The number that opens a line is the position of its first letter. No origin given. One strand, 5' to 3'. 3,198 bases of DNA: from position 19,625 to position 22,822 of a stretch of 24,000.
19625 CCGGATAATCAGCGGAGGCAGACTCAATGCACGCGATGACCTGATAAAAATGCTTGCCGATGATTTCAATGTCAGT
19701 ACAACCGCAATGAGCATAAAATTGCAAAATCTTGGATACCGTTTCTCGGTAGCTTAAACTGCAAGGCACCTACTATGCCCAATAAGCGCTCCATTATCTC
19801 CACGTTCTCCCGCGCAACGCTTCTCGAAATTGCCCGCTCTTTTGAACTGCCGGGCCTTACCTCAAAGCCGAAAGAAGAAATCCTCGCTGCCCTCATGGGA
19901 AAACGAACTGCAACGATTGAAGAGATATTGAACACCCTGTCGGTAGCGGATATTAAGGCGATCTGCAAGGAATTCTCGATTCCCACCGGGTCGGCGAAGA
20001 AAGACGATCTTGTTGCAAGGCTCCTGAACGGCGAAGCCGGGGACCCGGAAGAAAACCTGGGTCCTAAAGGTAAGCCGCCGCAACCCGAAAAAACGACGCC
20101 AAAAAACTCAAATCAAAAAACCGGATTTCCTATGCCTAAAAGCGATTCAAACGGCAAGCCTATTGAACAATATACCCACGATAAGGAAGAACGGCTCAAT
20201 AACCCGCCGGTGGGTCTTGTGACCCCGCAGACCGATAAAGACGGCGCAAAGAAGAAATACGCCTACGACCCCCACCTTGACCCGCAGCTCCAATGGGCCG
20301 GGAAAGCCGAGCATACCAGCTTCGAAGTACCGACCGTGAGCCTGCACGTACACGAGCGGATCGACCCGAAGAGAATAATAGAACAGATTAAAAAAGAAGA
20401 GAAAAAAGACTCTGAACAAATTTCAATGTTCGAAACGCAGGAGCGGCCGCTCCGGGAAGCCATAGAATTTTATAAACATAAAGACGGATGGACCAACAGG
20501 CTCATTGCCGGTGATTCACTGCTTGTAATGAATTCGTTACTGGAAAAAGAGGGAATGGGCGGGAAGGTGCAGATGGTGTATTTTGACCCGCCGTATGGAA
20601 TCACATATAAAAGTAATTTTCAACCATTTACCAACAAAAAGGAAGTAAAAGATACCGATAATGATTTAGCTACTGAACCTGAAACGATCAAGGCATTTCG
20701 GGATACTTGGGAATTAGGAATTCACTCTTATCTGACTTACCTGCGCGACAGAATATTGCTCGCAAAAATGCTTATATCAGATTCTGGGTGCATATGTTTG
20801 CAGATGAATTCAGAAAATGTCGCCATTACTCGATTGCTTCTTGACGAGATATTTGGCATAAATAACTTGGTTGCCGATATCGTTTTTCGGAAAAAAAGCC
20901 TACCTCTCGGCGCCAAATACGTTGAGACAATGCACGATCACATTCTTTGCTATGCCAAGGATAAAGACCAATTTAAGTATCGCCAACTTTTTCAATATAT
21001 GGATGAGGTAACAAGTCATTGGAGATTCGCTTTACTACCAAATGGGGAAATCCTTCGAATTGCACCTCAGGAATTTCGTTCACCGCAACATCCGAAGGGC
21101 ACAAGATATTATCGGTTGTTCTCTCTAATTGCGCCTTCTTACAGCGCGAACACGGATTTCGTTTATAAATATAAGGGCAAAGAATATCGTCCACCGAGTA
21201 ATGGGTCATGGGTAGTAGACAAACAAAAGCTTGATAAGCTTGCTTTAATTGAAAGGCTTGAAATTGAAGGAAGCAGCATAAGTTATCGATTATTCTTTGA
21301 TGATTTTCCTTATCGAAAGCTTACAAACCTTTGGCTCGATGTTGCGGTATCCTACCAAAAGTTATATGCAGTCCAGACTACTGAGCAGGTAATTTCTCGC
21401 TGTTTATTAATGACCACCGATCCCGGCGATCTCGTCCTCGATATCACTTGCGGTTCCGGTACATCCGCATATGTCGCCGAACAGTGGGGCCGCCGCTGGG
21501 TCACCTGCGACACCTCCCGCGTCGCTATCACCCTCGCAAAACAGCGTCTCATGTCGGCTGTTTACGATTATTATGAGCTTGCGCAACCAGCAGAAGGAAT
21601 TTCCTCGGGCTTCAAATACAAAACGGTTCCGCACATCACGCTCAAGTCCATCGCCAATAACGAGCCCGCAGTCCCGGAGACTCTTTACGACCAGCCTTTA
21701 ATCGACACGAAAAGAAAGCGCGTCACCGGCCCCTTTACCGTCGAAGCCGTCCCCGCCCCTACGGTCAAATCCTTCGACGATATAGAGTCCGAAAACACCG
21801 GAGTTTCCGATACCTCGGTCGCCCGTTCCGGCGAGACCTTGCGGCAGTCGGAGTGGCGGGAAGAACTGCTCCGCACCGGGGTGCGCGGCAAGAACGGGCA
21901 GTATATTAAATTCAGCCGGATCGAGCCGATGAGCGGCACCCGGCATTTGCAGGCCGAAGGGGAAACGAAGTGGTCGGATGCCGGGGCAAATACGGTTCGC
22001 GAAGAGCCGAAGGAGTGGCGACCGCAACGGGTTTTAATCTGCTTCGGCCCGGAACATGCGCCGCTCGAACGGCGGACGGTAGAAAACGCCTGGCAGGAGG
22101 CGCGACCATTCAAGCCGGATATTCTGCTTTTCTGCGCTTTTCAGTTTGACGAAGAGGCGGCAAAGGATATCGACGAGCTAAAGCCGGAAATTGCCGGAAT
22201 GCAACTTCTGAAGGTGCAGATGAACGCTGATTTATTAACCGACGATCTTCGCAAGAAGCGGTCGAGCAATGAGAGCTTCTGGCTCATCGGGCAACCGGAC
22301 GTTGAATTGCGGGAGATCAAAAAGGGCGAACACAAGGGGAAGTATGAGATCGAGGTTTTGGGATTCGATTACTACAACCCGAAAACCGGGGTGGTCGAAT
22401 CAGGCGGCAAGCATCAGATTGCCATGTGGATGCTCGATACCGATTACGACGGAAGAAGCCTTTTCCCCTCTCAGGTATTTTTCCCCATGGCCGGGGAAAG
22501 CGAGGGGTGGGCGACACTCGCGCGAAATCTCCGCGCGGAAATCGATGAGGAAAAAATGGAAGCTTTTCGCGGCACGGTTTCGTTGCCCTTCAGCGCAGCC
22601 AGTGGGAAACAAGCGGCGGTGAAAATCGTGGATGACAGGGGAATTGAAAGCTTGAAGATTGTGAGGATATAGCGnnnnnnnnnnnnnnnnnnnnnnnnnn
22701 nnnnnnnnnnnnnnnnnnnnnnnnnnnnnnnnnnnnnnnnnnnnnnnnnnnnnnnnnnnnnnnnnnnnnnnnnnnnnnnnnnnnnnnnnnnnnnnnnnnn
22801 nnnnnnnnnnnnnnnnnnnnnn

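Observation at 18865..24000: Candidate regulated, methylation-linked defence operon: XRE - ImmA/IrrE - Mod-like MTase - PHP/ABC-ATPase, with no Res helicase in view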

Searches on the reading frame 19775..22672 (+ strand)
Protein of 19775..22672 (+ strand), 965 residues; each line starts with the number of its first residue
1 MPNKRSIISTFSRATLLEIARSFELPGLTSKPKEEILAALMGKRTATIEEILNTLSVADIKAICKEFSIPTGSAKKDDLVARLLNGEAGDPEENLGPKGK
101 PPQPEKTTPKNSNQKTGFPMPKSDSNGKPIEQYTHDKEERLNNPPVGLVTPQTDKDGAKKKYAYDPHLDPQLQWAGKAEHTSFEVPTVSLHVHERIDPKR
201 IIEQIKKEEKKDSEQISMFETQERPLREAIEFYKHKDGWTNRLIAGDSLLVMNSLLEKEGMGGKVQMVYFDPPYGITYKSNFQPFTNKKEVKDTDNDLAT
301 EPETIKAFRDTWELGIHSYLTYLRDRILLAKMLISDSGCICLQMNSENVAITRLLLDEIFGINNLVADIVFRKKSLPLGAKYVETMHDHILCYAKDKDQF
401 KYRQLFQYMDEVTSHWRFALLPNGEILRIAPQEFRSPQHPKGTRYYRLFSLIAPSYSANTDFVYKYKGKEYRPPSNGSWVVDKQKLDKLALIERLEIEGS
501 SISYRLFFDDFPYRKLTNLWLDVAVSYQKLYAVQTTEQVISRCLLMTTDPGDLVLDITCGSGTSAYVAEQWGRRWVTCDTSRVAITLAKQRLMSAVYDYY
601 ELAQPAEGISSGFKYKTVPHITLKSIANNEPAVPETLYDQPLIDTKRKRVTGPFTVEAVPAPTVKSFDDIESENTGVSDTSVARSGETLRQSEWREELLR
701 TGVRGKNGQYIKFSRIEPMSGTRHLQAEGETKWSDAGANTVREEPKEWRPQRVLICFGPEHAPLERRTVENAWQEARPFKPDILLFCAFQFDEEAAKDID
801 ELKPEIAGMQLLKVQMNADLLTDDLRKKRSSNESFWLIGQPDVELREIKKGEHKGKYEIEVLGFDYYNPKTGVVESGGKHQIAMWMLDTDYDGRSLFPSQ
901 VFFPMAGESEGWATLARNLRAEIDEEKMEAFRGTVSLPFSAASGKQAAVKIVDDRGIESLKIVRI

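Call 6: search_protein_families(library=pfam, proteins=[window:19775-22672:+], max_evalue=0.01)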
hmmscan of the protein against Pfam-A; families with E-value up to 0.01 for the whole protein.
window:19775-22672:+ (965 aa): 4 families
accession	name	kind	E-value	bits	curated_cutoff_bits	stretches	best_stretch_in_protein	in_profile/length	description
PF01555.25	N6_N4_Mtase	-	4.1e-27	96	26.7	1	265-589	1-220/221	DNA methylase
PF02037.33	SAP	-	7.3e-05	22.7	23.9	1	52-85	2-34/37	SAP domain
PF07498.18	Rho_N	-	0.0025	18.2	24.9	0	52-85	2-36/43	Rho termination factor, N-terminal domain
PF13649.12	Methyltransf_25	-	0.0026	18.9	27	1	554-593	1-42/97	Methyltransferase domain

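Call 7: search_protein_families(library=padloc, proteins=[window:19775-22672:+], max_evalue=0.01)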
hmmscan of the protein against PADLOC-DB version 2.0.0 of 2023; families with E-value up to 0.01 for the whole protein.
window:19775-22672:+ (965 aa): 39 families (the best 25 are shown)
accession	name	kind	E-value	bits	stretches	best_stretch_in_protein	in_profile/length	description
PDLC03632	MTase_III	-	9.4e-141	468.8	2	165-629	76-586/983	Type III methyltransferase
PDLC03636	MTase_III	-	4.2e-39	132.8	3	317-416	93-193/575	Type III methyltransferase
PDLC03354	MTase_II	-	2.8e-34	116.9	1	240-595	60-385/425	Type II methyltransferase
PDLC03644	MTase_III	-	2.2e-30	103.9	1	226-618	24-421/542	Type III methyltransferase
PDLC03634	MTase_III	-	2.9e-30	103.7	1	233-565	87-423/621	Type III methyltransferase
PDLC03633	MTase_III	-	9.1e-29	98.6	2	234-395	71-228/616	Type III methyltransferase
PDLC03635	MTase_III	-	2.4e-26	90.7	2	234-410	210-363/708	Type III methyltransferase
PDLC03638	MTase_III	-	2.6e-25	86.9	1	317-580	429-665/816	Type III methyltransferase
PDLC03339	MTase_II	-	4.4e-25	86.3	2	241-412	4-152/399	Type II methyltransferase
PDLC03300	MTase_II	-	1.4e-23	81.5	2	263-403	29-170/302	Type II methyltransferase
PDLC03641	MTase_III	-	5.3e-23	79.4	1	240-567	104-427/657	Type III methyltransferase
PDLC03637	MTase_III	-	3.1e-17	60.4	1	234-405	115-273/513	Type III methyltransferase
PDLC03371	MTase_II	-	1.1e-16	59.2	2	533-594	193-254/260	Type II methyltransferase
PDLC03216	MTase_II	-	3.2e-16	57.3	2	528-596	191-259/364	Type II methyltransferase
PDLC03738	oMTase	-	1.1e-14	52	2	528-595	201-268/376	orphan methyltransferase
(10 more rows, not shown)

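Call 8: search_protein_families(library=ncbifam, proteins=[window:19775-22672:+], max_evalue=0.01)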
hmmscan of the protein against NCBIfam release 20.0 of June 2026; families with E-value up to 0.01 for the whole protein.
window:19775-22672:+ (965 aa): 5 families
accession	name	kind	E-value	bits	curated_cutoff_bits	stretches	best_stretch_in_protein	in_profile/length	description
NF050803.1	DnaMtaseCcrMCaul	equivalog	6.3e-15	54.9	830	2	528-594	183-249/350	adenine-specific DNA-methyltransferase CcrM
NF008572.0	PRK11524.1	equivalog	1.4e-08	34.2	292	1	533-599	197-264/294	adenine-specific DNA-methyltransferase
NF001786.0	PRK00517.2-4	equivalog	0.00099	18.3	327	1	534-591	128-184/277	50S ribosomal protein L11 methyltransferase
NF045667.1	MTase_DVU1556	equivalog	0.0013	18.3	155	1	534-591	9-64/213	DVU_1556 family methyltransferase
NF043040.1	corrin_prot_MT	hypoth_equivalog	0.0033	16.9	180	1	539-595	30-86/216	corrinoid protein-associated methyltransferase CpaM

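Call 9: find_encoding_contigs(protein=window:19775-22669:+, flank=10000, max_places=6)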
Protein window:19775-22669:+ (965 aa): no gene with exactly this product is on record in the collection.

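Call 21: find_homologous_proteins(query=window:19775-22669:+)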
Query window:19775-22669:+ (965 aa): 8000 proteins with E <= 0.001 among 8000 candidates; the best 120 are listed.
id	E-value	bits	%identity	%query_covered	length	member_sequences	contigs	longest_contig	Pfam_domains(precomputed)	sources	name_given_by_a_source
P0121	0.0e+0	2227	100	100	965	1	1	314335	PF01555.25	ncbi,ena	-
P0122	0.0e+0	1825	81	100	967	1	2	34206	PF01555.25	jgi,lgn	-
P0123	0.0e+0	1569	71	98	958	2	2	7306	PF01555.25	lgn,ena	-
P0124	0.0e+0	1560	69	100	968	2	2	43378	PF01555.25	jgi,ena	-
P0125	0.0e+0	1509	69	100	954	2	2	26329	PF01555.25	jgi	jgi:adenine-specific DNA-methyltransferase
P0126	0.0e+0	1505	68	100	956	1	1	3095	PF01555.25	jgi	jgi:adenine-specific DNA-methyltransferase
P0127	0.0e+0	1489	68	100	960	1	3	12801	PF01555.25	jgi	jgi:adenine-specific DNA-methyltransferase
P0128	0.0e+0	1486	66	100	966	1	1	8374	PF01555.25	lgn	-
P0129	0.0e+0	1482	67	100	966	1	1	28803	PF01555.25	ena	-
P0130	0.0e+0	1438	66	100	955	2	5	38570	PF01555.25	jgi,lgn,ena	jgi:adenine-specific DNA-methyltransferase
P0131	0.0e+0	1412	64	100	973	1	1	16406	PF01555.25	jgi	-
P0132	0.0e+0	1390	69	87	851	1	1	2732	PF01555.25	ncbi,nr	ncbi:MAG: site-specific DNA-methyltransferase [Chloroflexi bacterium]|nr:site-specific DNA-methyltra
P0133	0.0e+0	1386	64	88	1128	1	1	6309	PF01555.25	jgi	jgi:adenine-specific DNA-methyltransferase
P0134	0.0e+0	1376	63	87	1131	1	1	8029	PF01555.25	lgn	-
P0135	0.0e+0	1370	63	100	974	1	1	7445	PF01555.25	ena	-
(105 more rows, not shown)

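Call 22: find_encoding_contigs(protein=P0121, flank=10000, max_places=3)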
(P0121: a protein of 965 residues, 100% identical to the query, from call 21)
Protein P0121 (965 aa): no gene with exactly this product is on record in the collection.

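Call 23: find_encoding_contigs(protein=P0122, flank=10000, max_places=3)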
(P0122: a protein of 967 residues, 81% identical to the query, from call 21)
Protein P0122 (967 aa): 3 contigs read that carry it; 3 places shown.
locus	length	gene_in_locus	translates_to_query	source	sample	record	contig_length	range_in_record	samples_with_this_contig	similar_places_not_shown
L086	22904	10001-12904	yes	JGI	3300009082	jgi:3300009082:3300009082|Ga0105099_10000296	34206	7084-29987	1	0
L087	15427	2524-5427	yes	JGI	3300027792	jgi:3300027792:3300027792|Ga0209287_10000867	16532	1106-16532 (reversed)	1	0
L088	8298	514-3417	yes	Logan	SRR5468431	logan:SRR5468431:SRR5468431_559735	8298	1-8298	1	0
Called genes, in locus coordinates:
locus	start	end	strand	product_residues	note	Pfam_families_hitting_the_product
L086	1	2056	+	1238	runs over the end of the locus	PF13927:Ig_3 (weak), PF00047:ig (faint), PF07679:I-set (faint), PF07686:V-set (faint), PF13895:Ig_2 (weak), PF13927:Ig_3 (weak), PF17963:Big_9 (weak), PF00041:fn3 (faint)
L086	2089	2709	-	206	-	-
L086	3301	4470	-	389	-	PF10518:TAT_signal (weak)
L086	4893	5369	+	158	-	PF01476:LysM (weak)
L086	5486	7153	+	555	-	PF04909:Amidohydro_2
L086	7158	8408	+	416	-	-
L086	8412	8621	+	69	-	-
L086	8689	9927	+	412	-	PF04326:SLFN_AlbA_2, PF13749:HATPase_c_4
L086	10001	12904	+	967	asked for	PF01555:N6_N4_Mtase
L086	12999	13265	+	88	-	-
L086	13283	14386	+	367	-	PF13784:Fic_N, PF02661:Fic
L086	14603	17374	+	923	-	PF04851:ResIII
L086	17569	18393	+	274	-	PF04383:KilA-N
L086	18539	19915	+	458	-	PF01306:LacY_symp (faint), PF07690:MFS_1, PF12832:MFS_1_like (faint), PF07690:MFS_1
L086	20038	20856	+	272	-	PF04055:Radical_SAM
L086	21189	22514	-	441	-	-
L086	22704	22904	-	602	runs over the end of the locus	PF00483:NTP_transferase, PF12804:NTP_transf_3, PF20202:DUF6564, PF00155:Aminotran_1_2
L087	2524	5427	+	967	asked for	PF01555:N6_N4_Mtase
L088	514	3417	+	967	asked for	PF01555:N6_N4_Mtase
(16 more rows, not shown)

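Call 24: find_encoding_contigs(protein=P0124, flank=10000, max_places=3)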
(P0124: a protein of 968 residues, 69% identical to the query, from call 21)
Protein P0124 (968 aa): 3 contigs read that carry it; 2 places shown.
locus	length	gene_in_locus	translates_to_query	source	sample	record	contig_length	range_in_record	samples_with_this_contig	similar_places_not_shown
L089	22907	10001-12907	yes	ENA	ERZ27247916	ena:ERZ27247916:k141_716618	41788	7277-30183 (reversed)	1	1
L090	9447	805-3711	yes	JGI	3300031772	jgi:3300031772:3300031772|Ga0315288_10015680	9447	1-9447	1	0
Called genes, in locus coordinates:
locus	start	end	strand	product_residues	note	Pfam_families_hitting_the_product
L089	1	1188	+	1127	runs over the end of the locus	-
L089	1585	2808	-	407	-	-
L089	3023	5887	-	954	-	PF03544:TonB_C, PF13620:CarboxypepD_reg (faint), PF00593:TonB_dep_Rec_b-barrel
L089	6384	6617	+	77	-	-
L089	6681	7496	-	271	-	-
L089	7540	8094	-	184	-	-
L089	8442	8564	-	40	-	-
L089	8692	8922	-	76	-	PF09954:DUF2188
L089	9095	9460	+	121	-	PF12844:HTH_19, PF13560:HTH_31, PF01381:HTH_3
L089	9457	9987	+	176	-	PF06114:Peptidase_M78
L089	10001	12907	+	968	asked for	PF01555:N6_N4_Mtase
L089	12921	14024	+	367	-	PF13784:Fic_N, PF02661:Fic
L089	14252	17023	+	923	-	PF04851:ResIII (weak)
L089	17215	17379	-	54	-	-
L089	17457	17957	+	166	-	-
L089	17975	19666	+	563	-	PF03235:GmrSD_N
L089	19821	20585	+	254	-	-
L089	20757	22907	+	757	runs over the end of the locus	PF13155:Toprim_2, PF13362:Toprim_3 (weak), PF13662:Toprim_4 (weak)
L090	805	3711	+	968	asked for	PF01555:N6_N4_Mtase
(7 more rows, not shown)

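Call 28: search_protein_families(library=padloc, proteins=[L089:14252-17023:+, L089:12921-14024:+], max_evalue=0.001)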
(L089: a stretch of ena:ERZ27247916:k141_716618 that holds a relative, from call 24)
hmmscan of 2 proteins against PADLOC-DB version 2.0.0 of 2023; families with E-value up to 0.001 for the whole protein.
L089:14252-17023:+ (923 aa): 3 families
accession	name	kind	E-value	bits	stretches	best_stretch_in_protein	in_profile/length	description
PDLC03648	REase_III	-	9.3e-10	35.2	1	528-571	311-354/871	Type III restriction enzyme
PDLC03650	REase_III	-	0.0003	17.3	0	824-883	791-850/898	Type III restriction enzyme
PDLC03647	REase_III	-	0.00071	15.8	0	531-572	510-551/989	Type III restriction enzyme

L089:12921-14024:+ (367 aa): 8 families
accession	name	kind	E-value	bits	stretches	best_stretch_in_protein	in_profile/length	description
PDLC03963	SoFic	-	3.5e-116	386.5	1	2-361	7-358/361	-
PDLC04840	PDC-S04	-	2.8e-23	80.9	1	50-218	11-178/227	-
PDLC04966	PDC-S24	-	7.1e-21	72.6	1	76-247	202-370/497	-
PDLC04837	PDC-S04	-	3.3e-20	70.4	1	58-258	33-220/234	-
PDLC04836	PDC-S04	-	1.1e-18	65.3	1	58-259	33-224/244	-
PDLC04839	PDC-S04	-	5.8e-12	43.7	1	102-244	51-185/205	-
PDLC04838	PDC-S04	-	3.9e-05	21.5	1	107-215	60-163/209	-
PDLC04841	PDC-S04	-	0.00048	17.8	1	175-236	192-252/292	-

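Call 29: search_protein_families(library=ncbifam, proteins=[L089:14252-17023:+, L089:12921-14024:+], max_evalue=0.001)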
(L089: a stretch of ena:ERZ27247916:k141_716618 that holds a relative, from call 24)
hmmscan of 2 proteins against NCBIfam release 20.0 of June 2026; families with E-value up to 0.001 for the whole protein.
L089:14252-17023:+ (923 aa): 2 families
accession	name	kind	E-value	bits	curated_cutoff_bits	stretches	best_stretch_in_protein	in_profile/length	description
NF046055.1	restr_BPTD_3080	equivalog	0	1095.1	800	1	6-918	2-963/970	BPTD_3080 family restriction endonuclease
NF053632.1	heli_RadD_YejH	equivalog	0.00053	18.4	720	0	527-572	298-343/573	DNA repair helicase RadD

L089:12921-14024:+ (367 aa): 3 families
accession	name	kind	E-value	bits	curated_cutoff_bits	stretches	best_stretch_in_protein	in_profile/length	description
NF046030.1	ProtAdlyltaseSoFic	equivalog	2.7e-56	191.1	550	1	10-359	15-353/361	protein adenylyltransferase Fic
NF040876.1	RHE_PE00001_fam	equivalog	1.5e-06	27.6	250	1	161-332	190-354/371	RHE_PE00001 family protein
TIGR02613.1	mob_myst_B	hypoth_equivalog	4.9e-06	26.6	124.4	1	97-255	36-182/186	mobile mystery protein B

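Call 30: search_protein_families(library=pfam, proteins=[L089:14252-17023:+, L089:12921-14024:+], max_evalue=0.001)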
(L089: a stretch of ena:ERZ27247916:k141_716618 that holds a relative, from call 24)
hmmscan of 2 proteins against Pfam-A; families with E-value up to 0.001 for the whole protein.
L089:14252-17023:+ (923 aa): 1 family
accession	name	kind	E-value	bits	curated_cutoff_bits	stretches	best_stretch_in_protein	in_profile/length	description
PF04851.21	ResIII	-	6.6e-07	29.8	22.5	1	110-284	8-139/164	Type III restriction enzyme, res subunit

L089:12921-14024:+ (367 aa): 2 families
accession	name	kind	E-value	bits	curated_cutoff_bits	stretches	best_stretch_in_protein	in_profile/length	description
PF13784.11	Fic_N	-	6.1e-26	90.7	26.7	1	21-102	2-81/82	Fic/DOC family N-terminal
PF02661.23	Fic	-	1.9e-20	73.9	24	1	110-214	2-93/93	Fic/DOC family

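Call 31: list_cluster_members(proteins=[P0121])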
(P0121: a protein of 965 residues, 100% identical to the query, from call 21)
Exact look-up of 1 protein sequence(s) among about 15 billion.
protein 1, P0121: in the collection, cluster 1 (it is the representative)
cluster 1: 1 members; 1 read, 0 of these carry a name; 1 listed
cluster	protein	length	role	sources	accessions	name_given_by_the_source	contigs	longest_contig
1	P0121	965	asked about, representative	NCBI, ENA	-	-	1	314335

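Call 32: find_related_loci(query=window:19775-22669:+, collection=metagenome_contigs, flank=10000)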
Query window:19775-22669:+ (965 aa) in metagenome_contigs; peptide patterns used: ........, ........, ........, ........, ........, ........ (x = any residue, [..] = any of these).
183 stretches matched a pattern; 129 encode a relative of the query (tblastn E <= 1e-3); the best 80 are kept; 80 distinct loci.
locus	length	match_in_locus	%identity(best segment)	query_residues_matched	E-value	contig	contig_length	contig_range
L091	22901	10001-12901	81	1-965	0e+0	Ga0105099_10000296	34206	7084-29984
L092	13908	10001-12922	65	1-965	0e+0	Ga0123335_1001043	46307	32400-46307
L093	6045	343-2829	64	118-965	0e+0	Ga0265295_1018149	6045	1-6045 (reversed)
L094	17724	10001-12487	63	117-965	0e+0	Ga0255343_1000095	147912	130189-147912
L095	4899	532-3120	64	122-964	0e+0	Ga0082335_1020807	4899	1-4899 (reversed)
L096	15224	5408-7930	63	123-965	0e+0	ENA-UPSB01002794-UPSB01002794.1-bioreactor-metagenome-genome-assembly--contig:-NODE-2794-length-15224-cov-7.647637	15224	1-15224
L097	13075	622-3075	63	128-965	0e+0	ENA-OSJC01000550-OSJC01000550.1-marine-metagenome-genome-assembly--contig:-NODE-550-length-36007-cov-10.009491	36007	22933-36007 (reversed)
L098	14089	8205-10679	62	128-965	0e+0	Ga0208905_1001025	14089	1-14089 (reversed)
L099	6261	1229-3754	63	128-965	0e+0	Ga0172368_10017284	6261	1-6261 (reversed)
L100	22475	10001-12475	62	128-965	0e+0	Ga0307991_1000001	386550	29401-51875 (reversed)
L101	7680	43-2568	63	128-965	0e+0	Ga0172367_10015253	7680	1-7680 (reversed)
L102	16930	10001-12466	62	128-965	0e+0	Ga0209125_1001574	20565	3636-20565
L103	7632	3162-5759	62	111-964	0e+0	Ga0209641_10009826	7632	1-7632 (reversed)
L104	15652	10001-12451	64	128-965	0e+0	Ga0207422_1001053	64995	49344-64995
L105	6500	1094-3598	63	128-965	0e+0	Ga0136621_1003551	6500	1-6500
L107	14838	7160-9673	62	128-965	0e+0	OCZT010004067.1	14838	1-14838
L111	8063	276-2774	62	128-965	0e+0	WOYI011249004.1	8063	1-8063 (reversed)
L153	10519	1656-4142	59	129-964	0e+0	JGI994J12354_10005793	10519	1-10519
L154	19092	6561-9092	60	120-965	0e+0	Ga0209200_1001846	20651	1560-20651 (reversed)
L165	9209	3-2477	59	139-964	0e+0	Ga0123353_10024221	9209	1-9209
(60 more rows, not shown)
